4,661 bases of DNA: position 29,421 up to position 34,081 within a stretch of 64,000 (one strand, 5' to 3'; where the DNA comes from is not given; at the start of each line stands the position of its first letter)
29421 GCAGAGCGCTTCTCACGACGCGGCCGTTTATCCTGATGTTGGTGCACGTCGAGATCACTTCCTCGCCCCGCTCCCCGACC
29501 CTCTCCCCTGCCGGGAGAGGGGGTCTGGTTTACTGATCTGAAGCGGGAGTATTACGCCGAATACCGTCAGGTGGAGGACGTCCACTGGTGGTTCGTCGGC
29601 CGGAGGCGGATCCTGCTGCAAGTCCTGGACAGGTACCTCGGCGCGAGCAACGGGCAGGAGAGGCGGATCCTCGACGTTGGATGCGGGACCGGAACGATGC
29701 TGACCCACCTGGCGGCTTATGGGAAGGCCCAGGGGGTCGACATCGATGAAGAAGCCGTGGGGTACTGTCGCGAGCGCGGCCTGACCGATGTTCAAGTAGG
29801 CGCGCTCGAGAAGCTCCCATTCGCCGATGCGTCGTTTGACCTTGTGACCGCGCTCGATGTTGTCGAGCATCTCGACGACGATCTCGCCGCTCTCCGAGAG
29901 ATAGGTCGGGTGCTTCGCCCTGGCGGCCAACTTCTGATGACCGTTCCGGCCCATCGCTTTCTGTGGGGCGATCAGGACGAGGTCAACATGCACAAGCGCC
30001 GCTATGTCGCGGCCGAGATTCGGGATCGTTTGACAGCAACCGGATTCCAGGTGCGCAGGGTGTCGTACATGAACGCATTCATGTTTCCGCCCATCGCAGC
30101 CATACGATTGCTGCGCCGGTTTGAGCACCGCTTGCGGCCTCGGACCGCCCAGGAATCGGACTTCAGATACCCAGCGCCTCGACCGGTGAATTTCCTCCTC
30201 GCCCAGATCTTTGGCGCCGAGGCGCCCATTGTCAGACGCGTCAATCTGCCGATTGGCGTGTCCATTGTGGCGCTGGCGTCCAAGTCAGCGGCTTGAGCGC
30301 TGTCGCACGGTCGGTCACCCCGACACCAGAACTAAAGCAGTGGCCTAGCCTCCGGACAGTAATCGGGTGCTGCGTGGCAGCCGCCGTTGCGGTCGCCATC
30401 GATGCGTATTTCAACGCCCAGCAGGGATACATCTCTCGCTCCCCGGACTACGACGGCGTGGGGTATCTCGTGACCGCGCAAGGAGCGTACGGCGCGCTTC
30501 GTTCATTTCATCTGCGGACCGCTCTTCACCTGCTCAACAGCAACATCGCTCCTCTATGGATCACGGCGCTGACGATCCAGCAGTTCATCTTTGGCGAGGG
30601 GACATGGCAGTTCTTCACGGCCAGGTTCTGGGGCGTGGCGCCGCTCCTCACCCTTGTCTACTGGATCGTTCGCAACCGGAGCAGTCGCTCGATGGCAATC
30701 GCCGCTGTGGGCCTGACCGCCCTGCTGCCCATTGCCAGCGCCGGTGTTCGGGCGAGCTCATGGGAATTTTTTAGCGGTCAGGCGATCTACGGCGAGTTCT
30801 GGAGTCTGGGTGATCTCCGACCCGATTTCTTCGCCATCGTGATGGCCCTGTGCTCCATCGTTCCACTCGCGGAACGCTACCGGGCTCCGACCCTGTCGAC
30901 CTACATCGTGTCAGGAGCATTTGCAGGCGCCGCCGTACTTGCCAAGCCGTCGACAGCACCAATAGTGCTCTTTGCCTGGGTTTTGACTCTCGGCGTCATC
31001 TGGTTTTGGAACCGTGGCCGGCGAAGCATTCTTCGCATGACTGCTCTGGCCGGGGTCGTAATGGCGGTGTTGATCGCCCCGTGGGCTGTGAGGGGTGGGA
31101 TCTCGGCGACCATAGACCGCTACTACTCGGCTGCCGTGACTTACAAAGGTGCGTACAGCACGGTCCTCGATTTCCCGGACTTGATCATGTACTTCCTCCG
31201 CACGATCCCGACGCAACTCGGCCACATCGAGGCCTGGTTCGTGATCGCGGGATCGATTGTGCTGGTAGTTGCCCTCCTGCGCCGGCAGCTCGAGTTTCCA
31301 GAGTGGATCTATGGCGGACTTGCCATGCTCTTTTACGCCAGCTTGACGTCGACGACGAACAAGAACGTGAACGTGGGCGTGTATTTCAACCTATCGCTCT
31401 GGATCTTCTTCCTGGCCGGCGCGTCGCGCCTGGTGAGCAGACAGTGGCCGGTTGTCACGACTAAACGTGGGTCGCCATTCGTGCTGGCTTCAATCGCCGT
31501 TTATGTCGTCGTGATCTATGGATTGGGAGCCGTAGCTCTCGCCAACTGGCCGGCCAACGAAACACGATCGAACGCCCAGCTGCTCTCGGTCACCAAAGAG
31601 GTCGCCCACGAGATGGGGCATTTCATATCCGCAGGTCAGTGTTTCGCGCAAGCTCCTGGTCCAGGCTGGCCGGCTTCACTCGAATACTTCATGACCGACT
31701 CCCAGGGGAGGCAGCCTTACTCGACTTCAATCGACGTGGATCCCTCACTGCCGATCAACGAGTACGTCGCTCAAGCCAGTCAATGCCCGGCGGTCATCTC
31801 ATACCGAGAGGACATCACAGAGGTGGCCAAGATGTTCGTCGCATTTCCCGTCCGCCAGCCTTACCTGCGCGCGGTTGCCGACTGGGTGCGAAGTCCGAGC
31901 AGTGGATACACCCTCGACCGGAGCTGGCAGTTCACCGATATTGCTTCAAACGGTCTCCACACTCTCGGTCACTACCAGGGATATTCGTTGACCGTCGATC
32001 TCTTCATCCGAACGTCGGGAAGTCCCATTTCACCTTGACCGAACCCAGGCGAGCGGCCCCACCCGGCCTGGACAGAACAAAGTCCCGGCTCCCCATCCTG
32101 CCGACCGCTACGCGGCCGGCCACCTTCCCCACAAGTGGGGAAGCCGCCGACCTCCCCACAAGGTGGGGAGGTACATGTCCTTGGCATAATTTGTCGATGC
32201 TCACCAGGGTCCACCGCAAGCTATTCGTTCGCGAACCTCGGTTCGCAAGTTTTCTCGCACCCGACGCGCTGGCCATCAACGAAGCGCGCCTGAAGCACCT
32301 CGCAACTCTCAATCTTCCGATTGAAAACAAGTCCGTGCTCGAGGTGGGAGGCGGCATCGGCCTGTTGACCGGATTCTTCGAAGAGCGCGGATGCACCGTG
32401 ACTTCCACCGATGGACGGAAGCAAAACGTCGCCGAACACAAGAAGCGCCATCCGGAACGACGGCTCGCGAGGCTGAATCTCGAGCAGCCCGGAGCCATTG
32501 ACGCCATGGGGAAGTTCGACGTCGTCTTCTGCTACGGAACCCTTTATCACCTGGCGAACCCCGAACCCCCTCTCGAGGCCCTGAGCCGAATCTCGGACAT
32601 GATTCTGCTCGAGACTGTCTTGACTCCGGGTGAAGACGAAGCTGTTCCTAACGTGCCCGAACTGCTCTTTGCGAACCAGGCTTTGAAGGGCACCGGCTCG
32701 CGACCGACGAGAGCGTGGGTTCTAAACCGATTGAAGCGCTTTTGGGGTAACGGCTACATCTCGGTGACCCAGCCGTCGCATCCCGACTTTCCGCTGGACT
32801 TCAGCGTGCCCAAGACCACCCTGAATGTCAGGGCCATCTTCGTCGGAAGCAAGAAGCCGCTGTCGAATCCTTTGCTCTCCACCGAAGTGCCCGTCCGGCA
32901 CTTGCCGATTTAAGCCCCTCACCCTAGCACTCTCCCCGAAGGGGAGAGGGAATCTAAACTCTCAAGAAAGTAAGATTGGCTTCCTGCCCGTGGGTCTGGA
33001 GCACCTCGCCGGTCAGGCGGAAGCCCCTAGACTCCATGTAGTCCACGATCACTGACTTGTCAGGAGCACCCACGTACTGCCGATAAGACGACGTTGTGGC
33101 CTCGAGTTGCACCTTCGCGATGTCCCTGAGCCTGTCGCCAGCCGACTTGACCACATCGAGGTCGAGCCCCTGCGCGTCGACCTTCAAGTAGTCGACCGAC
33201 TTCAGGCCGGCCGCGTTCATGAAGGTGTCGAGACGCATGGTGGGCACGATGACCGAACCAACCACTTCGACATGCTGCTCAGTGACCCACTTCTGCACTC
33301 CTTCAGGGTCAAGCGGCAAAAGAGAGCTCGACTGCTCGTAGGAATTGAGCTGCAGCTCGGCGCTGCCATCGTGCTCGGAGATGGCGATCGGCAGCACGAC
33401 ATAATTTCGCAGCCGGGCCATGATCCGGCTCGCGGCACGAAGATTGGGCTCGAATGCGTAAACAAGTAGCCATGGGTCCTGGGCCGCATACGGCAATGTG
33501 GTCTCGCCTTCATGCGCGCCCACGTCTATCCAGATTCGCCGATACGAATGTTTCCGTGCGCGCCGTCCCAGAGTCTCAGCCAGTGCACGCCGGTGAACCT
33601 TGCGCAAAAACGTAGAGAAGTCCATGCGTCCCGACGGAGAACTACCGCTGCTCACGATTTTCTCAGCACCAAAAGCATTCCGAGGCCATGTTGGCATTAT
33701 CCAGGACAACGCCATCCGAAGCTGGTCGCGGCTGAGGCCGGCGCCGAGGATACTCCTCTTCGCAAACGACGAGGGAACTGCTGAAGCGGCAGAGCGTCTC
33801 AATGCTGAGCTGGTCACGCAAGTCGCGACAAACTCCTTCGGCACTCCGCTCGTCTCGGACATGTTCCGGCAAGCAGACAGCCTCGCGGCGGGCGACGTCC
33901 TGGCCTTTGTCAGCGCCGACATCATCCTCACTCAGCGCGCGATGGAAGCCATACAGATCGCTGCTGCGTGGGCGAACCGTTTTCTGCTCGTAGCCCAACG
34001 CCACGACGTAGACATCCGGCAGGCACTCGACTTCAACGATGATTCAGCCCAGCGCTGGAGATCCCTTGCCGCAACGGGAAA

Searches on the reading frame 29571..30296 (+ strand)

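Call 7: search_protein_families(library=pfam, proteins=[window:29571-30296:+], max_evalue=0.001)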
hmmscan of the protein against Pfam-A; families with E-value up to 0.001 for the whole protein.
window:29571-30296:+ (241 aa): 14 families
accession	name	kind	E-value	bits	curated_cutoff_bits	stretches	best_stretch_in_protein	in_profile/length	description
PF08241.18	Methyltransf_11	-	2e-24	86.5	21.2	1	34-122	1-94/95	Methyltransferase domain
PF13649.12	Methyltransf_25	-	7.2e-21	75.1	27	1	33-119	1-97/97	Methyltransferase domain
PF13489.12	Methyltransf_23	-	3.9e-20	72.6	27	1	12-162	6-162/164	Methyltransferase domain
PF13847.12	Methyltransf_31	-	2.8e-17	63.2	27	1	31-127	5-113/145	Methyltransferase domain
PF08242.18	Methyltransf_12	-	2.5e-15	57.5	30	1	34-121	1-98/98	Methyltransferase domain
PF01209.24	Ubie_methyltran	-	1.3e-10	41.5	20.1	1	26-123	46-151/233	ubiE/COQ5 methyltransferase family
PF07021.18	MetW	-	6e-09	36.3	21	1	31-126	15-110/193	Methionine biosynthesis protein MetW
PF03141.22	Methyltransf_29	-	4.5e-08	32.5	23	1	25-127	113-221/506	Putative S-adenosyl-L-methionine-dependent methyltransferase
PF08003.17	Methyltransf_9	-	1.6e-07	31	23.8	1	27-146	113-237/315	Protein of unknown function (DUF1698)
PF24675.1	NpmA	-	5.9e-05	22.9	60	0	102-169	115-185/214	16S rRNA (adenine(1408)-N(1))-methyltransferase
PF05219.18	DREV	-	0.00022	20.9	26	1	20-124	85-187/265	DREV methyltransferase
PF05175.20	MTS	-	0.00027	21.1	23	1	13-68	21-73/170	Methyltransferase small domain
PF01234.23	NNMT_PNMT_TEMT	-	0.00064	19.4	25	0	76-169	150-242/261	NNMT/PNMT/TEMT family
PF05148.21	Methyltransf_8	-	0.00081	19.8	27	0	28-130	71-163/219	Hypothetical methyltransferase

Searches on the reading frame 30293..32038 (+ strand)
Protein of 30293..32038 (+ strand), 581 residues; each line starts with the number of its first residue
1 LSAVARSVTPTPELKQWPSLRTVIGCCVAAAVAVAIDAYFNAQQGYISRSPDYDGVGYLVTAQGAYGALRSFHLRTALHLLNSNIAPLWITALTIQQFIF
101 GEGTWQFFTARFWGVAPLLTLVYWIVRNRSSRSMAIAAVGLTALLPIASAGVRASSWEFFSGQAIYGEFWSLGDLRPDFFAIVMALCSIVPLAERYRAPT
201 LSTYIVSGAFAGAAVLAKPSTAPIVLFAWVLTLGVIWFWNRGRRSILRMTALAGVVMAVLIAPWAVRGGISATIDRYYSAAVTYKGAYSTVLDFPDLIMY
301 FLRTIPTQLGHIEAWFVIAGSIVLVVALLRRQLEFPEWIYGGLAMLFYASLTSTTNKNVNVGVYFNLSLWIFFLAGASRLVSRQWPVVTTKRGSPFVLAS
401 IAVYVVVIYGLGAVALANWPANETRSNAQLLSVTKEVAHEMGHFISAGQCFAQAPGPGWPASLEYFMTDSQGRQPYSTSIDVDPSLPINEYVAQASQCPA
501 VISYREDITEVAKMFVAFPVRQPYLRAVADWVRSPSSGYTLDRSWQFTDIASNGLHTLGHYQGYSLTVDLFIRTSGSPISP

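Call 7: search_protein_families(library=pfam, proteins=[window:30293-32038:+], max_evalue=0.001)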
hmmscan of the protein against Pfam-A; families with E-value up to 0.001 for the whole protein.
window:30293-32038:+ (581 aa): 0 families

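Call 12: search_protein_families(library=ncbifam, proteins=[window:30293-32038:+], max_evalue=0.01)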
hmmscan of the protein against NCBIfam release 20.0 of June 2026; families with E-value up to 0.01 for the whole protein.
window:30293-32038:+ (581 aa): 0 families

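Call 47: search_protein_families(library=pfam, proteins=[window:30293-32038:+], max_evalue=10)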
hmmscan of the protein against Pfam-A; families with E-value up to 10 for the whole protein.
window:30293-32038:+ (581 aa): 0 families

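Call 69: search_solved_structures(query=window:30293-32038:+, max_evalue=1)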
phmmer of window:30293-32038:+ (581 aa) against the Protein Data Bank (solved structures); distinct sequences matched with E-value up to 1: 1.
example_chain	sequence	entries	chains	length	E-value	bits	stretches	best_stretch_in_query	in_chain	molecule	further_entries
3oyx_A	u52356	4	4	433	0.91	11.3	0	6-58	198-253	Malate synthase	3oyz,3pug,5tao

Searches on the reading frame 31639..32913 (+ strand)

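Call 7: search_protein_families(library=pfam, proteins=[window:31639-32913:+], max_evalue=0.001)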
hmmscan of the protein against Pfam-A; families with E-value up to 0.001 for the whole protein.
window:31639-32913:+ (424 aa): 4 families
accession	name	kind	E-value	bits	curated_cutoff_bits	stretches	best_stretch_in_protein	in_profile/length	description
PF08242.18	Methyltransf_12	-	1.4e-09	39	30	1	234-319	1-89/98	Methyltransferase domain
PF13489.12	Methyltransf_23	-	1.3e-08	35.2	27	1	225-340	16-133/164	Methyltransferase domain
PF08241.18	Methyltransf_11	-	5.4e-08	33.8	21.2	1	234-318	1-86/95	Methyltransferase domain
PF13649.12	Methyltransf_25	-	1.8e-06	29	27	1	233-317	1-88/97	Methyltransferase domain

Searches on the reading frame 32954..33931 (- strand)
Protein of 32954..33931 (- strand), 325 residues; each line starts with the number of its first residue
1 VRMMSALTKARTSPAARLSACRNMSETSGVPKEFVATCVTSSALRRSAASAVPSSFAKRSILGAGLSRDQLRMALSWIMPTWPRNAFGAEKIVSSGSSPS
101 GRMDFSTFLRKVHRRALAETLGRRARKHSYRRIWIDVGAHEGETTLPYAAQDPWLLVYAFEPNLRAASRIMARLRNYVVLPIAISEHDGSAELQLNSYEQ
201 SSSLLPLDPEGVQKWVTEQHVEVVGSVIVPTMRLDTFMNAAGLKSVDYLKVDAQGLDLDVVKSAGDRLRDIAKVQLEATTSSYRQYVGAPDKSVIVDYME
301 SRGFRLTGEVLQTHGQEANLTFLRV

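Call 7: search_protein_families(library=pfam, proteins=[window:32954-33931:-], max_evalue=0.001)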
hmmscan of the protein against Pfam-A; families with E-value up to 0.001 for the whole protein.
window:32954-33931:- (325 aa): 1 family
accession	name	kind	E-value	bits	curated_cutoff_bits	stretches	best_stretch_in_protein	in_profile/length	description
PF05050.19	Methyltransf_21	-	2.2e-19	70.6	22.7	1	136-306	1-173/173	Methyltransferase FkbM domain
